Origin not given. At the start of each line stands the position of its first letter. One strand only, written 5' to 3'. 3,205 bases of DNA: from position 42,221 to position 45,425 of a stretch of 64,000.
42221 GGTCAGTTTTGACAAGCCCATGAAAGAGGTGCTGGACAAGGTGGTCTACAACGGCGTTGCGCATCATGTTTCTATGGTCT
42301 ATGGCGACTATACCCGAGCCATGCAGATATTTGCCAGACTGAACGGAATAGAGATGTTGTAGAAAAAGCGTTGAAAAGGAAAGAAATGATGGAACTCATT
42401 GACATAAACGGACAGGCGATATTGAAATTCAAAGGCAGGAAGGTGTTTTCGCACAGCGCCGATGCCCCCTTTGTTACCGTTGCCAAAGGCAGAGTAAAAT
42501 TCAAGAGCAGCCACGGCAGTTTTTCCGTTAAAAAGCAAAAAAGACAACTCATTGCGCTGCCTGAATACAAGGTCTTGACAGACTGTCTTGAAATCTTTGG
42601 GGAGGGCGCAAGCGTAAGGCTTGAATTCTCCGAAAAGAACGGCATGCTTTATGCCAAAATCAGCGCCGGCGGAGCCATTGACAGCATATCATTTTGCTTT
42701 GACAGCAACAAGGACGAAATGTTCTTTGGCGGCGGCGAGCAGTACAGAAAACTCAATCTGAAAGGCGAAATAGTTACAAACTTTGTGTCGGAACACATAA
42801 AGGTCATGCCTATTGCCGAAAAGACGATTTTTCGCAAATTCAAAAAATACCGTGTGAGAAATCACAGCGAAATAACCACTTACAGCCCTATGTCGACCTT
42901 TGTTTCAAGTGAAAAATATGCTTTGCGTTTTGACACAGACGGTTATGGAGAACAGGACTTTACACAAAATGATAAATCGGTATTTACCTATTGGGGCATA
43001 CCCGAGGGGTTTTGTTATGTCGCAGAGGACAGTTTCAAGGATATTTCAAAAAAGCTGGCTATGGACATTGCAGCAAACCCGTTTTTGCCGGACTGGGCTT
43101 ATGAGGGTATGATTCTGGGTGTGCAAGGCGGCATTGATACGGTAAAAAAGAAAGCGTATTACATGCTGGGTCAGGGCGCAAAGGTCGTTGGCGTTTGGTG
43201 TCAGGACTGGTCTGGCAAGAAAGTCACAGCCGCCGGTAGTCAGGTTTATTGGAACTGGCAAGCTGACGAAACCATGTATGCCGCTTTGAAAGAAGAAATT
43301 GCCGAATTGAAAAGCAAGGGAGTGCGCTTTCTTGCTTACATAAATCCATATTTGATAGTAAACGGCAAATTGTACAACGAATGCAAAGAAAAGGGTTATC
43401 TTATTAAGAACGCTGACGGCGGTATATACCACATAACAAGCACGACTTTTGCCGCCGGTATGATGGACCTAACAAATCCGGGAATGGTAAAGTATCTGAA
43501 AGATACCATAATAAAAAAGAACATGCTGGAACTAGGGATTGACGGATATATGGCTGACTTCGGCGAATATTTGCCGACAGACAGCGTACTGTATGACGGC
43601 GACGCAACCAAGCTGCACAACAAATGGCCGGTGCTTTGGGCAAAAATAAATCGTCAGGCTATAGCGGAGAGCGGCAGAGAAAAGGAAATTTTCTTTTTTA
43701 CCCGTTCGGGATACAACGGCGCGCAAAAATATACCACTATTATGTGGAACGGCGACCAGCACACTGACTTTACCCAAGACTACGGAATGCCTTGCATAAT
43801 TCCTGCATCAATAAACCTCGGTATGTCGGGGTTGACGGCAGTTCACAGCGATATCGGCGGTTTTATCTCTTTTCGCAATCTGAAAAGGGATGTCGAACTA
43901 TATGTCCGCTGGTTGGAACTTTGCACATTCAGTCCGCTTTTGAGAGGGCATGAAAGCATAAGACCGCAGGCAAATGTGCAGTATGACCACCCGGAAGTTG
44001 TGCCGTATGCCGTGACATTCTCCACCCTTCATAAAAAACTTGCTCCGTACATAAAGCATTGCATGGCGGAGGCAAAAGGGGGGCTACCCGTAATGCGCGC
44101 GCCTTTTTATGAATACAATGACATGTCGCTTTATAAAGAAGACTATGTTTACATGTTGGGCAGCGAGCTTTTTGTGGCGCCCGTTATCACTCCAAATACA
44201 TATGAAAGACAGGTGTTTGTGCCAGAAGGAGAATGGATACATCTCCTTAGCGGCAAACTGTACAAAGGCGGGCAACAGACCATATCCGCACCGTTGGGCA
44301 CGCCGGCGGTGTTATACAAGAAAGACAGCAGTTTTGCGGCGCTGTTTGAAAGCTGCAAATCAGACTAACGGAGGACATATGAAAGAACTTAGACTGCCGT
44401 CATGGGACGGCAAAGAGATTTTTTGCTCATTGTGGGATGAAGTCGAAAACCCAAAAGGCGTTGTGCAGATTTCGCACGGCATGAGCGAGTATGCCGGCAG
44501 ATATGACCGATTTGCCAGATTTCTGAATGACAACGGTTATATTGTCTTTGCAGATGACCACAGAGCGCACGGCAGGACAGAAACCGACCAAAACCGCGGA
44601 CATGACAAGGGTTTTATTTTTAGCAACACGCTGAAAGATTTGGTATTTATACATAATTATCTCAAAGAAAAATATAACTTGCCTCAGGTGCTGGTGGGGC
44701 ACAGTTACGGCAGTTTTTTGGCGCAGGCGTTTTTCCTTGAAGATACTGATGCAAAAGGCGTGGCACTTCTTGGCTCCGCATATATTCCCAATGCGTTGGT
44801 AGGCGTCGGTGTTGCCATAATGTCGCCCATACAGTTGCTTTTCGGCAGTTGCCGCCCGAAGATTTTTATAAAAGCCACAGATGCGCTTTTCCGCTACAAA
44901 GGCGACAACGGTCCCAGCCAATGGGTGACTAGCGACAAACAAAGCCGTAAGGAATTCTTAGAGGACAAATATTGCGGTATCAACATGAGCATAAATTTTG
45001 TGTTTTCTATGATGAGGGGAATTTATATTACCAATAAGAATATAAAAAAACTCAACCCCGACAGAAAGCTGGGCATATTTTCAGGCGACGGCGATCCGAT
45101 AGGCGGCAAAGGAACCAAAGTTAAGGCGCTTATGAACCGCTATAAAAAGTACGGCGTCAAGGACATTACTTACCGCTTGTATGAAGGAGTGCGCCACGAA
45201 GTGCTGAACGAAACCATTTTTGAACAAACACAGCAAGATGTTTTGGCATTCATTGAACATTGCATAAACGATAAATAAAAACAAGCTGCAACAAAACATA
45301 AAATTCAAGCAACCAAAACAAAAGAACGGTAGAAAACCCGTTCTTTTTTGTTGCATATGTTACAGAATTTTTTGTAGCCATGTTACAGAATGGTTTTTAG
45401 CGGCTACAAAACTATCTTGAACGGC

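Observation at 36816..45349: Seven-gene glycoside locus that follows the logic of sulfoglycolysis (yih-type) clusters but uses non-orthologous enzymes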

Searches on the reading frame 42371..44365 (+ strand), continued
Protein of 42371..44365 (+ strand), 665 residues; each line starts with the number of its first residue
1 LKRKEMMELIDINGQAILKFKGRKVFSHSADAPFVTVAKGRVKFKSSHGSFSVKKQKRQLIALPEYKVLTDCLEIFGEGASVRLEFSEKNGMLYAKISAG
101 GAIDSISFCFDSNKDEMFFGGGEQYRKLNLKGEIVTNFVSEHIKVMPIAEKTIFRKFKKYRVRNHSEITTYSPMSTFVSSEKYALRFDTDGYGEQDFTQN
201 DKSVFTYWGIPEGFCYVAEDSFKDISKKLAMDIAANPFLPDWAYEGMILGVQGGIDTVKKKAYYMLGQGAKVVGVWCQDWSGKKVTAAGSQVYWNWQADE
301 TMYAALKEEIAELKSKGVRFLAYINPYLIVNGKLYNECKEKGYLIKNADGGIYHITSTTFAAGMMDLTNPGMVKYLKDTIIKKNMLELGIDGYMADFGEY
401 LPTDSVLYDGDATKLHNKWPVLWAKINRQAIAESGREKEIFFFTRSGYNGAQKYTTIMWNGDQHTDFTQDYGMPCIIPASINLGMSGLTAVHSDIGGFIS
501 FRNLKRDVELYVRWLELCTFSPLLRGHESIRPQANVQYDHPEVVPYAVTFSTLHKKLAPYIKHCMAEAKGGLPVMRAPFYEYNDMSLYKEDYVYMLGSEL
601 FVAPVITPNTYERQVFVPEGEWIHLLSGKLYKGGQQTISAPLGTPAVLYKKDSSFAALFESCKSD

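Call 20: find_encoding_contigs(protein=P0027, flank=10000, max_places=2)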
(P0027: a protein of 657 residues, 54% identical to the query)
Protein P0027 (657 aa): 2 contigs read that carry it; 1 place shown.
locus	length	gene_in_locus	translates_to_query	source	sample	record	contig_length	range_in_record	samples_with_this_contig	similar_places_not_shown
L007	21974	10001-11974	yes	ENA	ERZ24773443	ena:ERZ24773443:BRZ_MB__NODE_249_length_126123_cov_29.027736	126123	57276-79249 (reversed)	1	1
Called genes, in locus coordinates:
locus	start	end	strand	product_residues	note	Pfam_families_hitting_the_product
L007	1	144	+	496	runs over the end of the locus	PF24316:Tli3 (faint), PF02012:BNR (faint)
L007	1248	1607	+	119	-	PF12840:HTH_20, PF13412:HTH_24 (weak), PF01022:HTH_5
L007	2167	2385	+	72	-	PF00403:HMA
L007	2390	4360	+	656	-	PF00122:E1-E2_ATPase, PF00702:Hydrolase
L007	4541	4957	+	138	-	-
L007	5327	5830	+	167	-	PF02502:LacAB_rpiB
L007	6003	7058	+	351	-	PF00480:ROK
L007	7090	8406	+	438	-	PF02952:Fucose_iso_C (weak)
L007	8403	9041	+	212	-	PF16161:DUF4867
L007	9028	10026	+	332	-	PF00892:EamA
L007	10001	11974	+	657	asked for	PF01055:Glyco_hydro_31_2nd, PF21365:Glyco_hydro_31_3rd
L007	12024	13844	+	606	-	PF07690:MFS_1, PF13347:MFS_2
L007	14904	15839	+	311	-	PF00135:COesterase, PF20434:BD-FAE, PF07859:Abhydrolase_3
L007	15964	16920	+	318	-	PF21948:LplA-B_cat, PF03099:BPL_LplA_LipB (weak)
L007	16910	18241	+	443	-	PF00890:FAD_binding_2 (faint), PF01134:GIDA (weak), PF07992:Pyr_redox_2, PF12831:FAD_oxidored, PF13738:Pyr_redox_3, PF00070:Pyr_redox, PF01266:DAO (weak), PF02852:Pyr_redox_dim, +3 more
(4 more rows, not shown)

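Call 21: find_encoding_contigs(protein=P0033, flank=10000, max_places=2)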
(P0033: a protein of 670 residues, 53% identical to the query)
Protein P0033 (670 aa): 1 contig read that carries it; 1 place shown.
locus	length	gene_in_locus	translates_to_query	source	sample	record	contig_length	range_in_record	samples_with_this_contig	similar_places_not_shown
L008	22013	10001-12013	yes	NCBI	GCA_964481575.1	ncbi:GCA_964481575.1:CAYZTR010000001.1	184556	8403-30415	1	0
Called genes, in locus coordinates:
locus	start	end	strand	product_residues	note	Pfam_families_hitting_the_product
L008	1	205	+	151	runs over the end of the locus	PF02915:Rubrerythrin (faint), PF09537:DUF2383 (faint), PF07875:Coat_F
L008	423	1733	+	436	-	PF01554:MatE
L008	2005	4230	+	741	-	PF02901:PFL-like, PF01228:Gly_radical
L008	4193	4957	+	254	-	PF13353:Fer4_12, PF04055:Radical_SAM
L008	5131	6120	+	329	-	PF00710:Asparaginase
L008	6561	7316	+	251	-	PF20434:BD-FAE, PF07859:Abhydrolase_3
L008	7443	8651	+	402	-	PF01553:Acyltransferase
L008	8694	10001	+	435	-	PF02952:Fucose_iso_C (weak)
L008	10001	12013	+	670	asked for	PF01055:Glyco_hydro_31_2nd, PF21365:Glyco_hydro_31_3rd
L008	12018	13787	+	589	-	PF00474:SSF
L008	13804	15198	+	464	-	PF07690:MFS_1, PF13347:MFS_2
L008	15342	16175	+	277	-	PF00882:Zn_dep_PLPC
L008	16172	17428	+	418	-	PF11700:ATG22, PF13347:MFS_2, PF07690:MFS_1, PF12832:MFS_1_like, PF07690:MFS_1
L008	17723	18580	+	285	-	-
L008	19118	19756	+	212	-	PF00404:Dockerin_1 (faint)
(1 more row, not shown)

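Call 38: find_encoding_contigs(protein=P0056, flank=10000, max_places=1)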
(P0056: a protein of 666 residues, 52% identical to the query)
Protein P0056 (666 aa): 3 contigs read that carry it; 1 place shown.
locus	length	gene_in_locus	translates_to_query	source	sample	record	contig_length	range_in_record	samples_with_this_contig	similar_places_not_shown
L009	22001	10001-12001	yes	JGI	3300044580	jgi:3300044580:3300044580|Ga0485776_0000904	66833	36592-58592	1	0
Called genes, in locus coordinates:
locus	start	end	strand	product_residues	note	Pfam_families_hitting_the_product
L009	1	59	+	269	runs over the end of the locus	PF13386:DsbD_2, PF02683:DsbD_TM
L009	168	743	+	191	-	PF02659:Mntp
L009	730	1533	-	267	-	PF03099:BPL_LplA_LipB, PF02237:BPL_C (weak)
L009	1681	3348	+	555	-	PF13347:MFS_2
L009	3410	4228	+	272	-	PF13306:LRR_5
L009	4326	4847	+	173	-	PF02502:LacAB_rpiB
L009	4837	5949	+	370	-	PF00465:Fe-ADH, PF13685:Fe-ADH_2 (faint), PF25137:ADH_Fe_C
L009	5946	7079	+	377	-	PF00480:ROK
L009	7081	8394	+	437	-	-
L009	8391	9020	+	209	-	PF16161:DUF4867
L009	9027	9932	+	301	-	PF00892:EamA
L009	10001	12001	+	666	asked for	PF01055:Glyco_hydro_31_2nd, PF21365:Glyco_hydro_31_3rd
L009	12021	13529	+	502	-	PF07690:MFS_1 (weak), PF13347:MFS_2, PF07690:MFS_1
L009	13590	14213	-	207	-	-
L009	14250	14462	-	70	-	-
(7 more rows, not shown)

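Call 39: find_encoding_contigs(protein=P0067, flank=10000, max_places=1)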
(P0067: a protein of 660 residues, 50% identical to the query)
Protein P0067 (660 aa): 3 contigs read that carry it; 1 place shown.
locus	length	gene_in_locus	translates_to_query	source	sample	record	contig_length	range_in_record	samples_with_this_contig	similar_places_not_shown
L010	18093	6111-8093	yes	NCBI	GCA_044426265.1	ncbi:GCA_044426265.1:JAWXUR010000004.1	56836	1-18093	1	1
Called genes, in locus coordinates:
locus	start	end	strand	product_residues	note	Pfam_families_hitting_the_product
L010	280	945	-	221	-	PF03006:HlyIII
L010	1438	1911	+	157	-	PF02502:LacAB_rpiB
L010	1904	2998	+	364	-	PF00465:Fe-ADH, PF13685:Fe-ADH_2, PF25137:ADH_Fe_C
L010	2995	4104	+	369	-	PF00480:ROK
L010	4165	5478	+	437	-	-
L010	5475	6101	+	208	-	PF16161:DUF4867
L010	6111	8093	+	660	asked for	PF01055:Glyco_hydro_31_2nd, PF21365:Glyco_hydro_31_3rd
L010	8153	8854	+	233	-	PF04002:RadC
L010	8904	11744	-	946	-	PF00005:ABC_tran (faint), PF02463:SMC_N (faint), PF03193:RsgA_GTPase (faint), PF13191:AAA_16 (faint), PF13304:AAA_21 (faint), PF13476:AAA_23 (faint), PF17760:UvrA_inter, PF17755:UvrA_DNA-bind, +2 more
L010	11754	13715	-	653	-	PF00270:DEAD (faint), PF04851:ResIII, PF17757:UvrB_inter, PF27431:UvrB_3rd, PF00271:Helicase_C, PF12344:UvrB, PF02151:UVR (weak)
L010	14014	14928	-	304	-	PF03372:Exo_endo_phos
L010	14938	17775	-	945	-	PF00535:Glycos_transf_2, PF04464:Glyphos_transf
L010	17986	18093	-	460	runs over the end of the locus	PF11932:DUF3450 (weak), PF28019:HmpF (faint), PF10473:CENP-F_leu_zip (faint), PF24161:CCDC39 (weak), PF24568:CC_PcsB (weak), PF01551:Peptidase_M23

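Call 40: find_encoding_contigs(protein=P0077, flank=10000, max_places=1)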
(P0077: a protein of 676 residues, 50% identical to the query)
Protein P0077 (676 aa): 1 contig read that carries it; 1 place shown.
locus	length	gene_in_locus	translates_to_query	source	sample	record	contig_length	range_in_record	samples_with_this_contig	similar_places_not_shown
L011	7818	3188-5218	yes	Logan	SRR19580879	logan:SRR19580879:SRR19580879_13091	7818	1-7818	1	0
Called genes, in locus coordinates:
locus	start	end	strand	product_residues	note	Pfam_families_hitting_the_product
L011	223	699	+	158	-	PF02502:LacAB_rpiB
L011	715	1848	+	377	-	PF00480:ROK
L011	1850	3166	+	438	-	-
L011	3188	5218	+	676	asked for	PF13802:Gal_mutarotas_2 (weak), PF01055:Glyco_hydro_31_2nd, PF21365:Glyco_hydro_31_3rd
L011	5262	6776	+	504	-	PF07690:MFS_1, PF12832:MFS_1_like (weak), PF13347:MFS_2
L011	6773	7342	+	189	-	PF18306:LDcluster4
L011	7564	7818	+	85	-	?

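Call 52: search_protein_representatives(protein=window:42386-44365:+)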
Query: 660 residues. Proteins with E-value up to 0.001 (for the whole library): 9106; up to 1e-10: 4498; up to 1e-30: 1012. The best 150 are listed.
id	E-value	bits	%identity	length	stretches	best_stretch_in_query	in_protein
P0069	3.3e-224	762.5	52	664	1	10-658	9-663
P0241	2.0e-170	584.7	44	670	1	11-655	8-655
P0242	5.1e-166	570.2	40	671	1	3-656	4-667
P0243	2.3e-160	551.5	41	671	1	12-656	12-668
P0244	2.4e-153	528.3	63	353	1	304-654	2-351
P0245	5.5e-143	494.1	39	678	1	8-657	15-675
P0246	6.1e-138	477.4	42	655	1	100-656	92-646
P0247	9.8e-133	460.2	38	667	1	2-658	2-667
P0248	4.1e-130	451.5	38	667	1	9-656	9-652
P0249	4.3e-127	441.6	38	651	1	29-658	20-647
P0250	9.2e-127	440.5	41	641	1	87-652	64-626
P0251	9.1e-126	437.2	35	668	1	12-658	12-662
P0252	1.6e-125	436.4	39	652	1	96-650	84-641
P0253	5.6e-123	427.9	37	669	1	30-656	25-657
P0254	1.9e-120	419.6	37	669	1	7-657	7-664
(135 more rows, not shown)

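Call 92: find_related_loci(query=A3, collection=metagenome_contigs, flank=10000)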
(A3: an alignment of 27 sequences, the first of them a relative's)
Query A3 (660 aa) in metagenome_contigs; peptide patterns used: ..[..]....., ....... (x = any residue, [..] = any of these).
600 stretches matched a pattern (row limit reached: there are more); 431 encode a relative of the query (tblastn E <= 1e-3); the best 80 are kept; 80 distinct loci.
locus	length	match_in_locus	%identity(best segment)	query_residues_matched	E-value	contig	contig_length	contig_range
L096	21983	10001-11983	54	2-658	0e+0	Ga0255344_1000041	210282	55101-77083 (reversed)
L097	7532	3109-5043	54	15-655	0e+0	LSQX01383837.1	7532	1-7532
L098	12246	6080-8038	54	1-654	0e+0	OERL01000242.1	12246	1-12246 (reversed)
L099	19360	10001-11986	52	2-658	0e+0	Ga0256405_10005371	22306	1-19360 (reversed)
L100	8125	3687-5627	48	8-657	0e+0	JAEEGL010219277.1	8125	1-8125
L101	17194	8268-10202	49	8-655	0e+0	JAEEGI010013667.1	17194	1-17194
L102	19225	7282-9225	48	7-657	0e+0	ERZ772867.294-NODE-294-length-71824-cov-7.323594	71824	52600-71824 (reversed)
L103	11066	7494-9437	48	7-657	0e+0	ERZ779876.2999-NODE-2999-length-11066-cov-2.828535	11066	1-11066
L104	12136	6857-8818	46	1-658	0e+0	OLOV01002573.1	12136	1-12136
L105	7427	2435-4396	48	2-656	0e+0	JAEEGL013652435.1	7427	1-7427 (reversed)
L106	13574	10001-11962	46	1-658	0e+0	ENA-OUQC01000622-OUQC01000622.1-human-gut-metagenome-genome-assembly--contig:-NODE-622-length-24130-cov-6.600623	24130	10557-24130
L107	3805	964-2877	47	13-654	0e+0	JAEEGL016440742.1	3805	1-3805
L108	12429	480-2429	47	1-660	0e+0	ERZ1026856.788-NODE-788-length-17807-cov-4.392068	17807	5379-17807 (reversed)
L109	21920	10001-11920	47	17-655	0e+0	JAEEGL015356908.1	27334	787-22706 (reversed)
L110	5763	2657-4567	47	18-658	0e+0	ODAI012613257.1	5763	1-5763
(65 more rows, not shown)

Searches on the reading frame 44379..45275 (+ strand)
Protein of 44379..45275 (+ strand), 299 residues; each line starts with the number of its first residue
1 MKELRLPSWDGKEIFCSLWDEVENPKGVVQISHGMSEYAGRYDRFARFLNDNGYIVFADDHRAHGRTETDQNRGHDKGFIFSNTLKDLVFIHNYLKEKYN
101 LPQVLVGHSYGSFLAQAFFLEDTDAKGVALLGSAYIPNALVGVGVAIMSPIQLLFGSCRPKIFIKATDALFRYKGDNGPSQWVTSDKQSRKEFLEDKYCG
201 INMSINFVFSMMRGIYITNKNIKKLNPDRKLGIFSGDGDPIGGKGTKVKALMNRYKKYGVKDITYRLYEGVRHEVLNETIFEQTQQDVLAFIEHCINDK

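Call 5: search_protein_families(library=pfam, proteins=[window:44379-45275:+], max_evalue=0.01)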
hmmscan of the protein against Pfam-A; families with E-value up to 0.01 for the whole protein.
window:44379-45275:+ (299 aa): 4 families
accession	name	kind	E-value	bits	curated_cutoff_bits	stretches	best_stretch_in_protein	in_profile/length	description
PF12146.15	Hydrolase_4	-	1.6e-35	123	27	1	24-279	2-238/239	Serine aminopeptidase, S33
PF00561.26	Abhydrolase_1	-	5.8e-10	39.7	25.8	1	31-135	5-107/245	alpha/beta hydrolase fold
PF12697.13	Abhydrolase_6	-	8.3e-05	23.8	26.3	1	33-150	5-107/217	Alpha/beta hydrolase family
PF10230.15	LIDHydrolase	-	0.0065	16.7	27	1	42-118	18-101/262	Lipid-droplet associated hydrolase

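Call 6: search_protein_families(library=ncbifam, proteins=[window:44379-45275:+], max_evalue=0.01)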
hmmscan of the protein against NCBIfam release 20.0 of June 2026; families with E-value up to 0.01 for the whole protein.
window:44379-45275:+ (299 aa): 2 families
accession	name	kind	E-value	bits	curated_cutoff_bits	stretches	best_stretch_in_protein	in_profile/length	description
NF008019.0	PRK10749.1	equivalog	0.00043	19.4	362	1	26-124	54-154/335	lysophospholipase L2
TIGR01249.1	pro_imino_pep_1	equivalog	0.0055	15.9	259.75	1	18-120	18-114/307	prolyl aminopeptidase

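Call 43: search_solved_structures(query=window:44379-45275:+, max_evalue=0.001)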
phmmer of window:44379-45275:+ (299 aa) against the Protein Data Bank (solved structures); distinct sequences matched with E-value up to 0.001: 17.
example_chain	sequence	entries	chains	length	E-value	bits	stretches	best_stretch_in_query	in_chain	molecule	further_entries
6khk_A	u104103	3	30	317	2.1e-28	102.9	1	2-296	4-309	Hydrolase, alpha/beta domain protein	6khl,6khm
5o7g_A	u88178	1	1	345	2.9e-23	86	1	2-294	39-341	Alpha/beta hydrolase family protein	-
5olu_A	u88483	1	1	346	2.9e-23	85.9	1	2-294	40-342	Alpha/beta hydrolase family protein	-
3jw8_A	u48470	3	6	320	6.8e-15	58.5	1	6-117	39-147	MGLL protein | MONOGLYCERIDE LIPASE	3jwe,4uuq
3pe6_A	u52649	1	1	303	7.7e-15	58.3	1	6-118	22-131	Monoglyceride lipase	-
5zun_A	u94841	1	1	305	7.7e-15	58.3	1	7-118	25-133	Monoglyceride lipase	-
3hju_A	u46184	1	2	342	8e-15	58.2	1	6-117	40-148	Monoglyceride lipase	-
6ax1_A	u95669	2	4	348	8.4e-15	58.2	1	6-117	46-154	Monoglyceride lipase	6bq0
7l4t_A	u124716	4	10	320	9.1e-15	58.1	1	6-118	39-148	Monoglyceride lipase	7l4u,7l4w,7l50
7prm_A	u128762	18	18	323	9.4e-15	58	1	6-118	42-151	Monoglyceride lipase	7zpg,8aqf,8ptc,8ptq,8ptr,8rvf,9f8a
6eic_C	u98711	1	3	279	2.7e-12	50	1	14-148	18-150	Mycobacterium Tuberculosis Monoglyceride Lipase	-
9rhw_A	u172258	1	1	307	3.8e-12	49.5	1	14-148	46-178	Monoacylglycerol lipase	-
7p0y_A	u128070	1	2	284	4e-12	49.4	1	14-148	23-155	Monoacylglycerol lipase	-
7ozm_A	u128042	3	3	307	5.4e-12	49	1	14-148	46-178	Monoacylglycerol lipase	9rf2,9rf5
6qe2_A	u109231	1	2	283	3.6e-06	29.8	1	26-176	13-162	Monoacylglycerol lipase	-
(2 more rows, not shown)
